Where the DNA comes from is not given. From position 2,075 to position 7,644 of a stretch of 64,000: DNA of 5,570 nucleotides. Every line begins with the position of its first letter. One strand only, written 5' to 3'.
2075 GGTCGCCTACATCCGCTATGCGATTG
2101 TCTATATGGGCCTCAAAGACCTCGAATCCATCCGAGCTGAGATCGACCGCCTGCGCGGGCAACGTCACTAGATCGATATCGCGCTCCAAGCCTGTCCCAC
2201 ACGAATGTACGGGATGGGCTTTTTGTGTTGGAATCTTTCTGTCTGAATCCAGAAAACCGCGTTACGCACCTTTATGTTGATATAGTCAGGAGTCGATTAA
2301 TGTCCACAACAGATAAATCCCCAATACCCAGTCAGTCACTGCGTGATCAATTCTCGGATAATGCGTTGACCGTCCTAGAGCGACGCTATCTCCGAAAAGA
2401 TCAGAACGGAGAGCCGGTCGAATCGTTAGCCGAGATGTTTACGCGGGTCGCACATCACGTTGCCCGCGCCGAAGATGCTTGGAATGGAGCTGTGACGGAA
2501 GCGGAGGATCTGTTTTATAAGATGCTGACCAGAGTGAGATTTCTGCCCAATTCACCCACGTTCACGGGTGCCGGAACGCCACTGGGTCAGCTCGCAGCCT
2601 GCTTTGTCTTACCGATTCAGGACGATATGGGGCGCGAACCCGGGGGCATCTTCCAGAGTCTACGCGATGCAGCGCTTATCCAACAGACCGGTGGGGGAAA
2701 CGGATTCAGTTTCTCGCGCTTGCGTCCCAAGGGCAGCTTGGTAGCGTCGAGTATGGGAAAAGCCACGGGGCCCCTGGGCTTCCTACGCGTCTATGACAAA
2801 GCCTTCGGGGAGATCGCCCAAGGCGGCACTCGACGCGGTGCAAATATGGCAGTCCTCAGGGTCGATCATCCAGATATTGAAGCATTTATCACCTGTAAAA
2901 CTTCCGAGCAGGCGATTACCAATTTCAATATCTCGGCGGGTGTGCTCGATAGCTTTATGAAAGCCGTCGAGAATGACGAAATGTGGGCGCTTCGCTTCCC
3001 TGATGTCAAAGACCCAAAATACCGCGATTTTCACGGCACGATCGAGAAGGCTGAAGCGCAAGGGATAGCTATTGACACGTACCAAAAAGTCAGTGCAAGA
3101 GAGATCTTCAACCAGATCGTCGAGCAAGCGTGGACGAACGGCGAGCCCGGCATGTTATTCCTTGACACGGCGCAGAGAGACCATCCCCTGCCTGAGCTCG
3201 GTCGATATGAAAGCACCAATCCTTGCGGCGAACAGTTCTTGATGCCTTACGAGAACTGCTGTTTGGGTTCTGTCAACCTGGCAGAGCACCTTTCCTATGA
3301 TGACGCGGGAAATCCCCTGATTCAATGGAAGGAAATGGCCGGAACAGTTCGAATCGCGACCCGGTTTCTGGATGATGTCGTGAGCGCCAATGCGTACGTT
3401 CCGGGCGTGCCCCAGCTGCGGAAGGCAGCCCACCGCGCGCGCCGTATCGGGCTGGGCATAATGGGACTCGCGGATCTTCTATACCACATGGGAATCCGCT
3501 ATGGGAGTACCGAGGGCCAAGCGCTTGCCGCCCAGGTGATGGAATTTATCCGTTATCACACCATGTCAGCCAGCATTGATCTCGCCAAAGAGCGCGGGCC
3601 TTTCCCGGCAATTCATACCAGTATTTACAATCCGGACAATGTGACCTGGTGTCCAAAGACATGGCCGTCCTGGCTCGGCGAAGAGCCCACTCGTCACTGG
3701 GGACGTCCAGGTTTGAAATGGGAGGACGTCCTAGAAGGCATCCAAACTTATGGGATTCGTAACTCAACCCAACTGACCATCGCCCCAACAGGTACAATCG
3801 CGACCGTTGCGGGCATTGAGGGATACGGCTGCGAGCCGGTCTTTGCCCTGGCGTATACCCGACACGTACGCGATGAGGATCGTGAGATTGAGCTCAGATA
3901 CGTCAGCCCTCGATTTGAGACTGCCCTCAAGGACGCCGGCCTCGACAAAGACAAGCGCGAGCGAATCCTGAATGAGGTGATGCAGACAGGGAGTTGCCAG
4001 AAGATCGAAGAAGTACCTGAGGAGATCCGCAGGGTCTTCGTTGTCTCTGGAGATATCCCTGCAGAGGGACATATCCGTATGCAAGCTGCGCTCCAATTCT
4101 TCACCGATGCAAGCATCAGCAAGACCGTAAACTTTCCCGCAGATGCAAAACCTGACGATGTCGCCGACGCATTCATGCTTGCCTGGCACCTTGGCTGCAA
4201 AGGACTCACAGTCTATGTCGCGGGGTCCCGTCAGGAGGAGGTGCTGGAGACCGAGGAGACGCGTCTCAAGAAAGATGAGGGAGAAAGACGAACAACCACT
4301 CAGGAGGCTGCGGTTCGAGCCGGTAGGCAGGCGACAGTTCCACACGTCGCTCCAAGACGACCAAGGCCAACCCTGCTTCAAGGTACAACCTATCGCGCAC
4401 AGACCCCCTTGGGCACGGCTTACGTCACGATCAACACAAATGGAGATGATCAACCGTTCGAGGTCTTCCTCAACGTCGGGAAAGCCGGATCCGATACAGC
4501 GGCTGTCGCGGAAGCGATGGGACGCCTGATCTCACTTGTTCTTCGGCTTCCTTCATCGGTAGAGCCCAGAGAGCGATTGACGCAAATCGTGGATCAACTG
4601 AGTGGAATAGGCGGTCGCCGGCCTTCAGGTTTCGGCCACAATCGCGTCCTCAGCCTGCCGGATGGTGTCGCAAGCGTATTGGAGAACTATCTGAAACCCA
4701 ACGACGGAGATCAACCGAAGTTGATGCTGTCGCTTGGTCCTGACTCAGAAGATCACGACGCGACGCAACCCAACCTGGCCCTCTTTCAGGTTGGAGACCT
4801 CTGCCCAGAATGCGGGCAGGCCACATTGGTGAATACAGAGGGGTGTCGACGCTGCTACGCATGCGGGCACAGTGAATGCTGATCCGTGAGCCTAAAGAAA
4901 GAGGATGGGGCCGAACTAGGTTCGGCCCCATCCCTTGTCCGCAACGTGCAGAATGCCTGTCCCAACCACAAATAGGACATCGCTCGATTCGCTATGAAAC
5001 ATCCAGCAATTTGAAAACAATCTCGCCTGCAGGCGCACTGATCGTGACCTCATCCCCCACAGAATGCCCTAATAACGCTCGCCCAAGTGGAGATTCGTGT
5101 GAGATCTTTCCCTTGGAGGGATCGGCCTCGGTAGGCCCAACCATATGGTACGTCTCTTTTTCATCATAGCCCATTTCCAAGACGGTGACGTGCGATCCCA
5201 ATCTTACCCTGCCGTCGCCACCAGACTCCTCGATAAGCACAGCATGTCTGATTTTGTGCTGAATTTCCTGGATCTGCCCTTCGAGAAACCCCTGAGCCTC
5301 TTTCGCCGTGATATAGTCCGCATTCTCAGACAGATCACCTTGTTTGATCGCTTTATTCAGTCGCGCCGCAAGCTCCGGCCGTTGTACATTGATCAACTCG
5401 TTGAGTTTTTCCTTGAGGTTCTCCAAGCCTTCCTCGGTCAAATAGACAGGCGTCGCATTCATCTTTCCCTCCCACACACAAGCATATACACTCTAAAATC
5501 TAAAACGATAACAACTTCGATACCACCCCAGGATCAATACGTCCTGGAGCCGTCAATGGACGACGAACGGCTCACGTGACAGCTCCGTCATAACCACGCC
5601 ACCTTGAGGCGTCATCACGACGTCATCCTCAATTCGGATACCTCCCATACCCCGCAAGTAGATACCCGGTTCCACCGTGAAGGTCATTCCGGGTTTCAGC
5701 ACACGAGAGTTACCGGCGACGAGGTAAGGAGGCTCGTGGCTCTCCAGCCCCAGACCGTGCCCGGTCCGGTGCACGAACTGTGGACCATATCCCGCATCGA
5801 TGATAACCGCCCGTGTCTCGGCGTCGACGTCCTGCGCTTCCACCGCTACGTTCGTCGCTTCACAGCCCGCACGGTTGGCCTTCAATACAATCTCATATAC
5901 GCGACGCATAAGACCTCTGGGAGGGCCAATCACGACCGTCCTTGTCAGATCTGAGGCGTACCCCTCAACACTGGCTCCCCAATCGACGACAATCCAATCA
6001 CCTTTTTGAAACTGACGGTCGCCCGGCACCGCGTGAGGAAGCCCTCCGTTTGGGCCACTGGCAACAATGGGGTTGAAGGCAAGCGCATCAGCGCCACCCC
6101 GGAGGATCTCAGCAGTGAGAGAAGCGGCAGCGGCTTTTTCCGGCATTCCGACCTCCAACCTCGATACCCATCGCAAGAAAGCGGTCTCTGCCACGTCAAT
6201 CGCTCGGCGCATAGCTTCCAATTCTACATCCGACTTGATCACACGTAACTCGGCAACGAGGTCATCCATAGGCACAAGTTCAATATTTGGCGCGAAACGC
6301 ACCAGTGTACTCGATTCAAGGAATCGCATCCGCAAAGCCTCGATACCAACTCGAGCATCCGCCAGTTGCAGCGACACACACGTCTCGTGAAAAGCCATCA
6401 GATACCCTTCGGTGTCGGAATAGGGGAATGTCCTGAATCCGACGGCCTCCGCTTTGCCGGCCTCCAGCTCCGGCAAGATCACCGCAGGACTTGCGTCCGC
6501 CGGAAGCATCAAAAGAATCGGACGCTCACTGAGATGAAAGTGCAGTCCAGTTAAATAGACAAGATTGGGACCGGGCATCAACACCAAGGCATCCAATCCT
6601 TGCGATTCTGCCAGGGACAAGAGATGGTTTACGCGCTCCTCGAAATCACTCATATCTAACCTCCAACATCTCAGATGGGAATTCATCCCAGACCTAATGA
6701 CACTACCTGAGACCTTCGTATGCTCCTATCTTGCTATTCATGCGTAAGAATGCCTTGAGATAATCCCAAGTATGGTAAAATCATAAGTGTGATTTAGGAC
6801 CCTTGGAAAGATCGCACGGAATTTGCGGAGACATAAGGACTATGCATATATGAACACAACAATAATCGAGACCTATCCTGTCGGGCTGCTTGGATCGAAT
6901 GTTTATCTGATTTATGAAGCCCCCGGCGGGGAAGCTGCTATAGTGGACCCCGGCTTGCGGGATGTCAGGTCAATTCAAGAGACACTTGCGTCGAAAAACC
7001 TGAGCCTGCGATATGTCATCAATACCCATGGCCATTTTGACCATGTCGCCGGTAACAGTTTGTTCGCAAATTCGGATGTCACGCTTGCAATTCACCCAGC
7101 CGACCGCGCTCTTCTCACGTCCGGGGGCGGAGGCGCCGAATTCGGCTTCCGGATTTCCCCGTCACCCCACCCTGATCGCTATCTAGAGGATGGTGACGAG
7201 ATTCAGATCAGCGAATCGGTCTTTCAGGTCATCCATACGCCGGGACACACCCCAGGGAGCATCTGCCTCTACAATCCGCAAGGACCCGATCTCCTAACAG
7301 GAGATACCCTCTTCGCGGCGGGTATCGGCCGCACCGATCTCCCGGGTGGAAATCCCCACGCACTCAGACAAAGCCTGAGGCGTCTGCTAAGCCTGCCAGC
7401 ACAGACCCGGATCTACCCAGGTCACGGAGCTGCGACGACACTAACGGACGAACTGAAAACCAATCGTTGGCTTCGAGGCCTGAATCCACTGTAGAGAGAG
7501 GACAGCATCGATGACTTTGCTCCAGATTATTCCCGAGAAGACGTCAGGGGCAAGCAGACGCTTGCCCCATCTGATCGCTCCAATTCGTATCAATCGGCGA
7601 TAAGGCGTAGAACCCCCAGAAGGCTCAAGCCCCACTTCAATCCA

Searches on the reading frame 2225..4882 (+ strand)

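Call 10: search_protein_families(library=pfam, proteins=[window:2225-4882:+], max_evalue=0.001)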
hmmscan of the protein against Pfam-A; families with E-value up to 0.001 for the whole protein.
window:2225-4882:+ (885 aa): 3 families
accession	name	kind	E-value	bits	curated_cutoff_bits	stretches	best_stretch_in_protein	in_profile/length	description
PF02867.20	Ribonuc_red_lgC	-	6.4e-133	444.6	23.9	1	124-664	1-523/523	Ribonucleotide reductase, barrel domain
PF00317.26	Ribonuc_red_lgN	-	8.8e-22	77.4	28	1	42-121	2-77/77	Ribonucleotide reductase, all-alpha domain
PF12637.14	TSCPD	-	2.8e-14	53.6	22.8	1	729-823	13-88/88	TSCPD domain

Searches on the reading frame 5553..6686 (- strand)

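Call 40: search_protein_families(library=pfam, proteins=[window:5553-6686:-], max_evalue=0.0001)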
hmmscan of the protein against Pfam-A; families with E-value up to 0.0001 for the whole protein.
window:5553-6686:- (377 aa): 2 families
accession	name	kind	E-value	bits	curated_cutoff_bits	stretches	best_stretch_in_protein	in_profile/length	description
PF00557.29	Peptidase_M24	-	5.4e-64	216.2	23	1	157-359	1-207/208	Metallopeptidase family M24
PF01321.24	Creatinase_N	-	3.6e-14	53.8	22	1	18-150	1-128/128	Creatinase/Prolidase N-terminal domain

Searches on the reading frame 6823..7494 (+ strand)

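Call 40: search_protein_families(library=pfam, proteins=[window:6823-7494:+], max_evalue=0.0001)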
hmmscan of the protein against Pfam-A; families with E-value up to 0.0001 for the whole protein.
window:6823-7494:+ (223 aa): 1 family
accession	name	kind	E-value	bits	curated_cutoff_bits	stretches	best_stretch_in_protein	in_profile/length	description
PF00753.33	Lactamase_B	-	3.4e-34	118.9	22.7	1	21-201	2-196/196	Metallo-beta-lactamase superfamily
